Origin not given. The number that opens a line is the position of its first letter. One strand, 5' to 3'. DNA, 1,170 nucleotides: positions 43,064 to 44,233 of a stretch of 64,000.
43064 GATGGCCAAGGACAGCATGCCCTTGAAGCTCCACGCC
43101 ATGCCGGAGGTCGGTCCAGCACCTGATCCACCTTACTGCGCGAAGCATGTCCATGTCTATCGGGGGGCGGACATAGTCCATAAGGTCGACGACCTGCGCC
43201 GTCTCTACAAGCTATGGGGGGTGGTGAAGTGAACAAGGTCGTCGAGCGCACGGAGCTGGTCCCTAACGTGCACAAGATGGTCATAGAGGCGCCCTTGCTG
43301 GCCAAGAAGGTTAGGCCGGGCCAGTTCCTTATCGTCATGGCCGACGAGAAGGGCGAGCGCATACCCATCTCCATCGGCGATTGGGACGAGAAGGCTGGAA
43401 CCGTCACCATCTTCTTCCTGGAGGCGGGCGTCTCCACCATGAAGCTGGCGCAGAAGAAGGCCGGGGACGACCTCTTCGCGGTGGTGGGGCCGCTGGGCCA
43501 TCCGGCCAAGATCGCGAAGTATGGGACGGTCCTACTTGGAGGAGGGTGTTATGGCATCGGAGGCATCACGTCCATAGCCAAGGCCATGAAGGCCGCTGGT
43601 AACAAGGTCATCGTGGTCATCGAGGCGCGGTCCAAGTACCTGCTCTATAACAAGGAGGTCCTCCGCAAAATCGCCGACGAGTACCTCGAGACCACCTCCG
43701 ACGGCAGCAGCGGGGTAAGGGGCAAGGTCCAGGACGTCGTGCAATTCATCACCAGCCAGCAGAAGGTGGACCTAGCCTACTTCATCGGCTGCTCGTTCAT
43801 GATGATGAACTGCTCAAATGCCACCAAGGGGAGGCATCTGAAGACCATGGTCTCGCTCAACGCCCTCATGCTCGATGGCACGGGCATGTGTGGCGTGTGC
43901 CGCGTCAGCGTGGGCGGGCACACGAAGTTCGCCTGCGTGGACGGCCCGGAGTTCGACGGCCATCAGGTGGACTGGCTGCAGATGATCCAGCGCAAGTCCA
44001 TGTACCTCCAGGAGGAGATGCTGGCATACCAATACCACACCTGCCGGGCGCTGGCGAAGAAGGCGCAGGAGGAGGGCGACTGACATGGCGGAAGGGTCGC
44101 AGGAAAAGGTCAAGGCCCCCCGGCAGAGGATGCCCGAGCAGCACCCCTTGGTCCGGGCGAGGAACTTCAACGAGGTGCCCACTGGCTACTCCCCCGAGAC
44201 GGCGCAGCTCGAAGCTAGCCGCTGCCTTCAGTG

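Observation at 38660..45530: Five-gene coupled operon joining a NuoE/F/G-like (HydABC-type) module to an NfnA/B-like module: candidate electron-bifurcating complex of unknown substrate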

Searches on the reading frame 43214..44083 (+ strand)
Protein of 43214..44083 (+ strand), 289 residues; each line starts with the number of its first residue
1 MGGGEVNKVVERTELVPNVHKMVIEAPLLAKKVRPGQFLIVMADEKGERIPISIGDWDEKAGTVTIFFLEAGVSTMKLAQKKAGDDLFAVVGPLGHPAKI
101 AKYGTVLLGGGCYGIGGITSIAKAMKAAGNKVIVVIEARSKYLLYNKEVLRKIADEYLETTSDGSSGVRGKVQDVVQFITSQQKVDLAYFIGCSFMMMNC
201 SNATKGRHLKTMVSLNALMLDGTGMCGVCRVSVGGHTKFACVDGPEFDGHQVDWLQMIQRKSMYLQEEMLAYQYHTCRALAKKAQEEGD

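Call 8: search_protein_families(library=pfam, proteins=[window:43214-44083:+])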
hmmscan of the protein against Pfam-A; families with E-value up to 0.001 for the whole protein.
window:43214-44083:+ (289 aa): 1 family
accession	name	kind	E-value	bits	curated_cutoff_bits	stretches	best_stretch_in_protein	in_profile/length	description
PF10418.14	DHODB_Fe-S_bind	-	3.8e-13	49.3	23.9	1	217-253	2-41/41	Iron-sulfur cluster binding domain of dihydroorotate dehydrogenase B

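Call 9: search_protein_families(library=ncbifam, proteins=[window:43214-44083:+])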
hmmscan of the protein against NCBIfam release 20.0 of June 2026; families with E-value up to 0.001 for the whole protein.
window:43214-44083:+ (289 aa): 14 families
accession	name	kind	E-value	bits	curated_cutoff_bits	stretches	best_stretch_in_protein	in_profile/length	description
NF004862.0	PRK06222.1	subfamily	3.5e-101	338.4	220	1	7-279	2-275/281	sulfide/dihydroorotate dehydrogenase-like FAD/NAD-binding protein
NF009414.0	PRK12778.1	equivalog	3.2e-88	296.8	1103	1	7-271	2-267/752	bifunctional dihydroorotate dehydrogenase B NAD binding subunit/NADPH-dependent glutamate synthase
NF009413.0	PRK12775.1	equivalog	5.2e-64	216.5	1895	1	9-277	4-275/1006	putative trifunctional 2-polyprenylphenol hydroxylase/glutamate synthase subunit beta/ferritin domain-containing protein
NF009415.0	PRK12779.1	equivalog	1.5e-49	168.7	1519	1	7-273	651-939/944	putative bifunctional glutamate synthase subunit beta/2-polyprenylphenol hydroxylase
NF000799.0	PRK00054.1-4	equivalog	3.8e-30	104.8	314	1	8-251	8-255/258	dihydroorotate dehydrogenase electron transfer subunit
NF000796.0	PRK00054.1-1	equivalog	4.7e-30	104.7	224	1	8-252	7-235/254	dihydroorotate dehydrogenase electron transfer subunit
NF000797.0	PRK00054.1-2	equivalog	3.9e-26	91.9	270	1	7-249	17-262/267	dihydroorotate dehydrogenase electron transfer subunit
NF000798.0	PRK00054.1-3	equivalog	3e-25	89.3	219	1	6-252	7-242/244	dihydroorotate dehydrogenase electron transfer subunit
NF004470.0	PRK05802.1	equivalog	1.7e-16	60.1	313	1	8-237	69-309/330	sulfide/dihydroorotate dehydrogenase-like FAD/NAD-binding protein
NF006220.0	PRK08345.1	subfamily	7.5e-10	38.5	395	1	32-248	42-283/294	cytochrome-c3 hydrogenase subunit gamma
NF040835.1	sulfhyd_HydG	equivalog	5.6e-09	35.7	650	1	8-248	24-280/292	NADPH-dependent hydrogenase/sulfhydrogenase 1 subunit gamma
NF040830.1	sulfhyd_ShyC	equivalog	9.4e-05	21.7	600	0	210-248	239-277/288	NAD(P)-dependent hydrogenase/sulfhydrogenase 2 subunit gamma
NF005128.0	PRK06567.1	equivalog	0.00039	18.4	1072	1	18-136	806-925/1031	putative bifunctional glutamate synthase subunit beta/2-polyprenylphenol hydroxylase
NF005963.0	PRK08051.1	equivalog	0.0006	19.2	230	0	8-160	7-162/233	NAD(P)H-flavin reductase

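Call 36: search_solved_structures(query=window:43229-44083:+, max_evalue=1e-10, show_alignments=3)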
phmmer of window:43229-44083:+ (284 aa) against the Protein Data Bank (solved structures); distinct sequences matched with E-value up to 1e-10: 6.
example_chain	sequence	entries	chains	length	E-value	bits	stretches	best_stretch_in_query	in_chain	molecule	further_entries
5jca_S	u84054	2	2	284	3.9e-72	246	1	2-266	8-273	NADH-dependent Ferredoxin:NADP Oxidoreductase (NfnI) subunit beta | NADH-dependent Ferredoxin:NADP Oxidoreductase subunit beta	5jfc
4ylf_A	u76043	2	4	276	2.3e-67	230.3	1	1-268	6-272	Dihydroorotate dehydrogenase B (NAD(+)), electron transfer subunit homolog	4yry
5vj7_B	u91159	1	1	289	8.6e-49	169.4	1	1-270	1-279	Ferredoxin-NADP(+) reductase subunit alpha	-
1ep1_B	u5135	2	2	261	1e-18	70.8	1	3-247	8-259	DIHYDROOROTATE DEHYDROGENASE B (PYRK SUBUNIT)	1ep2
1ep3_B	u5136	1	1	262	1e-18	70.8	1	3-247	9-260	DIHYDROOROTATE DEHYDROGENASE B (PYRK SUBUNIT)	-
5ksw_B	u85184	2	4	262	2.9e-17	66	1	3-246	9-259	Dihydroorotate dehydrogenase B (NAD(+)), electron transfer subunit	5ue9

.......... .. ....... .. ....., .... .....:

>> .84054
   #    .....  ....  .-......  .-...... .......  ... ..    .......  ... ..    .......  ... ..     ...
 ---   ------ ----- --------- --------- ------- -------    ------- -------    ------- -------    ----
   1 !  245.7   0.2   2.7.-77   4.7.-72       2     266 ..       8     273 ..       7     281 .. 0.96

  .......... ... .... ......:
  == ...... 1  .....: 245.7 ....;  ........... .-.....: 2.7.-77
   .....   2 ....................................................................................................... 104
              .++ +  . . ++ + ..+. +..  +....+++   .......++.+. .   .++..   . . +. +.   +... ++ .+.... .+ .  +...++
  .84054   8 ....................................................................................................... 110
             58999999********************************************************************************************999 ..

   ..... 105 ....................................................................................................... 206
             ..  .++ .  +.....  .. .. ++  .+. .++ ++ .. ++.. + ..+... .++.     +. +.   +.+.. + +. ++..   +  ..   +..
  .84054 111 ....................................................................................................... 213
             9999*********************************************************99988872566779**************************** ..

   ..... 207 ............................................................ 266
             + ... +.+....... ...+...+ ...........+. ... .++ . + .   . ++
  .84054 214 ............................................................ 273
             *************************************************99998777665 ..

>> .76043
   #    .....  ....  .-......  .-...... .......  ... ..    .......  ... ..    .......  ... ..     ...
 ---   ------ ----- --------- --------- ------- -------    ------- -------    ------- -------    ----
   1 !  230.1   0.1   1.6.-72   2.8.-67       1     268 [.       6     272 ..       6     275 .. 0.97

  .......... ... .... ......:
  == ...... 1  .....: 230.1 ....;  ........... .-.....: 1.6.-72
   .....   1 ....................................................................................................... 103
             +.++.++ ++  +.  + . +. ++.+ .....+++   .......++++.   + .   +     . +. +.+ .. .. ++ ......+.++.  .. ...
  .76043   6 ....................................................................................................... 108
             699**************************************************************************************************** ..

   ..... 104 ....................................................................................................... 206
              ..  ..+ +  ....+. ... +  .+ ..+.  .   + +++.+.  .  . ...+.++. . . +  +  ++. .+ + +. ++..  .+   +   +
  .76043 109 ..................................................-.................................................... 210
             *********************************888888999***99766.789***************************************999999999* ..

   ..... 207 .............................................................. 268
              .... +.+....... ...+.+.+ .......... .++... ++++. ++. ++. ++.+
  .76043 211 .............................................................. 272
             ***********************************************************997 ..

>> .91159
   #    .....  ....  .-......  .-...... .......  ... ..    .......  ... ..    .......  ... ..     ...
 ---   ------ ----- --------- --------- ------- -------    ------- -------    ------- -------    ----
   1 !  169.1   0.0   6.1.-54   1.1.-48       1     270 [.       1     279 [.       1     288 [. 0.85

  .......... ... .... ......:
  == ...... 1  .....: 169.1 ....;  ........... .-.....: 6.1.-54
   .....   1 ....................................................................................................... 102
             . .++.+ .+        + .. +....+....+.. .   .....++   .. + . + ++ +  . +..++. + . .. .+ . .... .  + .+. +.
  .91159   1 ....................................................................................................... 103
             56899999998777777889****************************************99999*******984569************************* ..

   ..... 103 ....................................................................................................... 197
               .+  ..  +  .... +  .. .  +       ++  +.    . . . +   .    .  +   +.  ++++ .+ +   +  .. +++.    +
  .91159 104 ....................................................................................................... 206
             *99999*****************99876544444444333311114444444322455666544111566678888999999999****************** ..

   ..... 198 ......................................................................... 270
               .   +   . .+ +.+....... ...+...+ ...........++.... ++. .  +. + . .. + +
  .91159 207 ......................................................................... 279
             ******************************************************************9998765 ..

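Call 108: search_protein_representatives(protein=window:43229-44083:+)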
Query: 284 residues. Proteins with E-value up to 0.001 (for the whole library): 7823; up to 1e-10: 3324; up to 1e-30: 267. The best 150 are listed.
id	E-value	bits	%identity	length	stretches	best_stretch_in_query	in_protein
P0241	2.0e-91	322.3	51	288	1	2-278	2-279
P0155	2.9e-86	305.4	50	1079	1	6-278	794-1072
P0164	3.4e-86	305.2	49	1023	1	3-281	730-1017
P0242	1.9e-85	302.7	49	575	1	4-278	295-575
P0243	3.1e-84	298.8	52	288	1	1-273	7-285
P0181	5.1e-84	298.1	47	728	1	3-277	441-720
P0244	1.3e-83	296.8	50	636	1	3-272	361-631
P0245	2.0e-83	296.2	48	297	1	3-280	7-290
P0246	2.2e-82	292.7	52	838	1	4-267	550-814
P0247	6.3e-82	291.2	48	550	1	4-267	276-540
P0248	7.9e-82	290.9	50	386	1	4-266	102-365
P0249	2.7e-80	285.9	48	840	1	3-266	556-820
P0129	3.4e-78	279.0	47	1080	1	3-276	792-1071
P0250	7.9e-78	277.8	49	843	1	4-264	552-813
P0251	1.5e-75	270.4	48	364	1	4-270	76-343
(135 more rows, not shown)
